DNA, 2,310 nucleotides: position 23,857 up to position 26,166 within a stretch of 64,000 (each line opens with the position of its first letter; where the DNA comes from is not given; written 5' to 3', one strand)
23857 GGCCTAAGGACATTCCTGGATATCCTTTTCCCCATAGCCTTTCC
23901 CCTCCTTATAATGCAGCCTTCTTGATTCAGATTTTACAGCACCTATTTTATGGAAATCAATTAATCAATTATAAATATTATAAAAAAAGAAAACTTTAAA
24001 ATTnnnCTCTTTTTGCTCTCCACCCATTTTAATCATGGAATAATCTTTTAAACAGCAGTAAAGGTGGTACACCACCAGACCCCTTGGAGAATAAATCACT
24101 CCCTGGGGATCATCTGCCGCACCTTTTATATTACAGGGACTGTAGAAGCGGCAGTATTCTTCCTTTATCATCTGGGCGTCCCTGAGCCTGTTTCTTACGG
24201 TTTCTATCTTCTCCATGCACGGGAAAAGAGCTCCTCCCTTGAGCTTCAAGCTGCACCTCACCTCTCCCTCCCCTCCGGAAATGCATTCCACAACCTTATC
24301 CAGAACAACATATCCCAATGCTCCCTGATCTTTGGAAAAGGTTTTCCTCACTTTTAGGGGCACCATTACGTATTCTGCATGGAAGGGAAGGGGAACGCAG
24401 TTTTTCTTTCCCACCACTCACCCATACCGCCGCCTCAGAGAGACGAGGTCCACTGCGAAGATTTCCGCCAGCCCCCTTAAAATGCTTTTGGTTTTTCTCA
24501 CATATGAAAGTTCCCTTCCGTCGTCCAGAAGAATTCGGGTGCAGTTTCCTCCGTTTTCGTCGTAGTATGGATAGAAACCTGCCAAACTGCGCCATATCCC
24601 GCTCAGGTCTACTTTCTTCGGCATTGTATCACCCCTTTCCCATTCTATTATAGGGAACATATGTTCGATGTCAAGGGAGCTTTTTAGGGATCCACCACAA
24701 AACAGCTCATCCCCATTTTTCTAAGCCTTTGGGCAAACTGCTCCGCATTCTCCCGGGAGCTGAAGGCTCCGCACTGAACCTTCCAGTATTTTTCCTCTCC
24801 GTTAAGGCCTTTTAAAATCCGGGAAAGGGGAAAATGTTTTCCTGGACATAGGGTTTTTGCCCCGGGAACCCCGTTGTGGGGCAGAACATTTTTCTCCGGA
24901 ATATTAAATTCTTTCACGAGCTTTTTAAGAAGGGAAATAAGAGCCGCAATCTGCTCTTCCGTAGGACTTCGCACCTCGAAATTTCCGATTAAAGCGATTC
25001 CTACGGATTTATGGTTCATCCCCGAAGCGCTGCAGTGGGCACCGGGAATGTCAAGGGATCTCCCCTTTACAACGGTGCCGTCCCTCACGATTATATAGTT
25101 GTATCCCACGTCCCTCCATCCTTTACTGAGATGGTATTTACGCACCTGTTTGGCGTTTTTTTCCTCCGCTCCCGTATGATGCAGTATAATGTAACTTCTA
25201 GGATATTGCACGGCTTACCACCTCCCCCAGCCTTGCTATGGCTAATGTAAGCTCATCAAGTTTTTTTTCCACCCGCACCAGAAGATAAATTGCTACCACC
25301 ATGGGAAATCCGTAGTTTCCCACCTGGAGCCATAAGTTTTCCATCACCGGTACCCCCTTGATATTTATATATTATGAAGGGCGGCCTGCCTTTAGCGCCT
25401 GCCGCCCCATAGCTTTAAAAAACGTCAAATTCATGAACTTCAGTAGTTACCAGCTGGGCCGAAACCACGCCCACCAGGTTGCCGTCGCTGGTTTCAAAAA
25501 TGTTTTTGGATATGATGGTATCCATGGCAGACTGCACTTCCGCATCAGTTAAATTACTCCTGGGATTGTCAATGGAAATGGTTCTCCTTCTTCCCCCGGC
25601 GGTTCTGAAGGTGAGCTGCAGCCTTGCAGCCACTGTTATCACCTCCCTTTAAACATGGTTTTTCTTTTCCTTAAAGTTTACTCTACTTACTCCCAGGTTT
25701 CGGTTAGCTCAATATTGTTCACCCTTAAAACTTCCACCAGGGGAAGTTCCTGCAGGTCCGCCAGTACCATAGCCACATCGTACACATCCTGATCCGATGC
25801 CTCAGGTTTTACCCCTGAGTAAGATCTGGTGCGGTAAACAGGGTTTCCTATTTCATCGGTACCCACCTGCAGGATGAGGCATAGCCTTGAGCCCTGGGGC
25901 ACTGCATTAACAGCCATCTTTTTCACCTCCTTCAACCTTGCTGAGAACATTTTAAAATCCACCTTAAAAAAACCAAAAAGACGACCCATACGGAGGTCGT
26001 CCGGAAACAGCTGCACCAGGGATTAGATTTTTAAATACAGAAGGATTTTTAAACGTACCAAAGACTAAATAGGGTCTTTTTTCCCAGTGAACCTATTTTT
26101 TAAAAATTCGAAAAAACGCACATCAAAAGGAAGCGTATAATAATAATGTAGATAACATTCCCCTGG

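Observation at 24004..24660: In-frame TGA joins two ORFs into a ~207-aa Cys-rich protein: candidate selenoprotein or disrupted gene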

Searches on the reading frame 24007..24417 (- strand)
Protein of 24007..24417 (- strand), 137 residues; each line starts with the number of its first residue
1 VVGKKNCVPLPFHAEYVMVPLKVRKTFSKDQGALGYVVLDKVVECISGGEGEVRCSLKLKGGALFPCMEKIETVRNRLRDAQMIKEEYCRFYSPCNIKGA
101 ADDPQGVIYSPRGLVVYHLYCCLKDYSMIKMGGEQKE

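Call 4: search_protein_families(library=pfam, proteins=[window:24007-24417:-], max_evalue=1)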
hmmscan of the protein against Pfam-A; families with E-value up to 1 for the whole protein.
seq(137 aa): 0 families

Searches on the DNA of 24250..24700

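Call 48: search_rna_families(source=window, start=24250, end=24700, threshold=evalue, max_evalue=10)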
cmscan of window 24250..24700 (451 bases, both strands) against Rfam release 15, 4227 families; matches with E-value up to 10: 7.
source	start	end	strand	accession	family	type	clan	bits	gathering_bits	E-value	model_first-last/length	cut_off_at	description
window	24476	24555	-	RF02283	TtnuCD6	Gene; snRNA; snoRNA; CD-box;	-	16.7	50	4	1-72/72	no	Tetrahymena snoRNA TtnuCD6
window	24543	24617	+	RF02278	Betaproteobacteria_toxic_sRNA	Gene; sRNA;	-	16.3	50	0.96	1-64/64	no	Betaproteobacteria toxic small RNA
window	24635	24658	-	RF01319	CRISPR-DR6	Gene; CRISPR;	-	15.8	39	2.1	1-30/30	no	CRISPR RNA direct repeat element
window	24562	24698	-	RF02550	RnaG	Gene; sRNA;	-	14.9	153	9.6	1-120/120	no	RnaG sRNA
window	24380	24416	-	RF03880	mir-1684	Gene; miRNA;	-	13.9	60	8.8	1-87/87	no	mir-1684 microRNA precursor family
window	24493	24567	-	RF01281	snoR35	Gene; snRNA; snoRNA; CD-box;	CL00053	13.7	40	2.3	1-81/81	no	Small nucleolar RNA snoR35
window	24250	24351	+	RF01986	ZEB2_AS1_3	Gene; lncRNA;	-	13.3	55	2.1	1-100/100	no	ZEB2 antisense RNA 1 conserved region 3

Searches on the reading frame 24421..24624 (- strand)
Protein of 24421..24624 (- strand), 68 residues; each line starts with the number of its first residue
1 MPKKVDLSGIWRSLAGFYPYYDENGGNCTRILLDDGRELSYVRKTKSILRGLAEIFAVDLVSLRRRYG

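Call 4: search_protein_families(library=pfam, proteins=[window:24421-24624:-], max_evalue=1)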
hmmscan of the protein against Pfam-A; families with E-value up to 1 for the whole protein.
seq(68 aa): 0 families

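Call 49: list_cluster_members(proteins=[P0003, window:24421-24624:-, window:24421-24660:-])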
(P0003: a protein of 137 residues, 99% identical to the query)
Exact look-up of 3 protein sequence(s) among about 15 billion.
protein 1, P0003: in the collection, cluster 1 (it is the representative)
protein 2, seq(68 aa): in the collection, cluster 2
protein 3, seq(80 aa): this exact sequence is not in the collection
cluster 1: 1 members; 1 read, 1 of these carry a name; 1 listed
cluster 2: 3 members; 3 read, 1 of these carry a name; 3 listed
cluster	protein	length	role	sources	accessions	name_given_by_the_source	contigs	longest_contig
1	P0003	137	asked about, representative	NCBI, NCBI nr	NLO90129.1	MAG: hypothetical protein GX088_07385 [Clostridia bacterium] | hypothetical protein [Clostridia bacterium]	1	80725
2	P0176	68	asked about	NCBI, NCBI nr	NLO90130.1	MAG: hypothetical protein GX088_07390 [Clostridia bacterium] | hypothetical protein [Clostridia bacterium]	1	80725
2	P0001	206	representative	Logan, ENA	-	-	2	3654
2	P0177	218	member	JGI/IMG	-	-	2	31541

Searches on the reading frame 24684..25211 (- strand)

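Call 51: search_protein_families(library=pfam, proteins=[window:24684-25211:-], max_evalue=0.001)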
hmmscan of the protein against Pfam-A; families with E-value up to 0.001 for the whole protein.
window:24684-25211:- (175 aa): 2 families
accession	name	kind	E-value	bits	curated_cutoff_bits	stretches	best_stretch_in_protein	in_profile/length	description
PF01510.30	Amidase_2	-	2.2e-24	86.7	26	1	4-125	4-131/131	N-acetylmuramoyl-L-alanine amidase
PF05036.18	SPOR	-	1.2e-08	35.5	21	1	140-169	2-31/76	SPOR domain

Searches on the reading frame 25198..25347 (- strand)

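Call 51: search_protein_families(library=pfam, proteins=[window:25198-25347:-], max_evalue=0.001)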
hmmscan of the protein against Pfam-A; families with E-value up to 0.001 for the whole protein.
window:25198-25347:- (49 aa): 1 family
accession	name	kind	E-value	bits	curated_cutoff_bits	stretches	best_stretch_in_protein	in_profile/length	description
PF12841.12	YvrJ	-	5.6e-19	67.8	29.5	1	8-42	1-35/36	YvrJ protein family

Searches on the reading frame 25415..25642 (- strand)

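Call 51: search_protein_families(library=pfam, proteins=[window:25415-25642:-], max_evalue=0.001)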
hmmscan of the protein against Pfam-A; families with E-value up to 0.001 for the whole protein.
window:25415-25642:- (75 aa): 1 family
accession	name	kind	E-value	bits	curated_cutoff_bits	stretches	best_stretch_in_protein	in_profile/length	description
PF11148.14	DUF2922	-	1e-26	93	25.5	1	7-72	3-68/69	Protein of unknown function (DUF2922)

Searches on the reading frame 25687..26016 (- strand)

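Call 51: search_protein_families(library=pfam, proteins=[window:25687-26016:-], max_evalue=0.001)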
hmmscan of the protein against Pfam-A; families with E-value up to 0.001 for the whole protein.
window:25687-26016:- (109 aa): 1 family
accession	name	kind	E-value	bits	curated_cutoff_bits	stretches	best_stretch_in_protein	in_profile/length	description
PF07872.17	DUF1659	-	3.2e-24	85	24.1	1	35-106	1-72/72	Protein of unknown function (DUF1659)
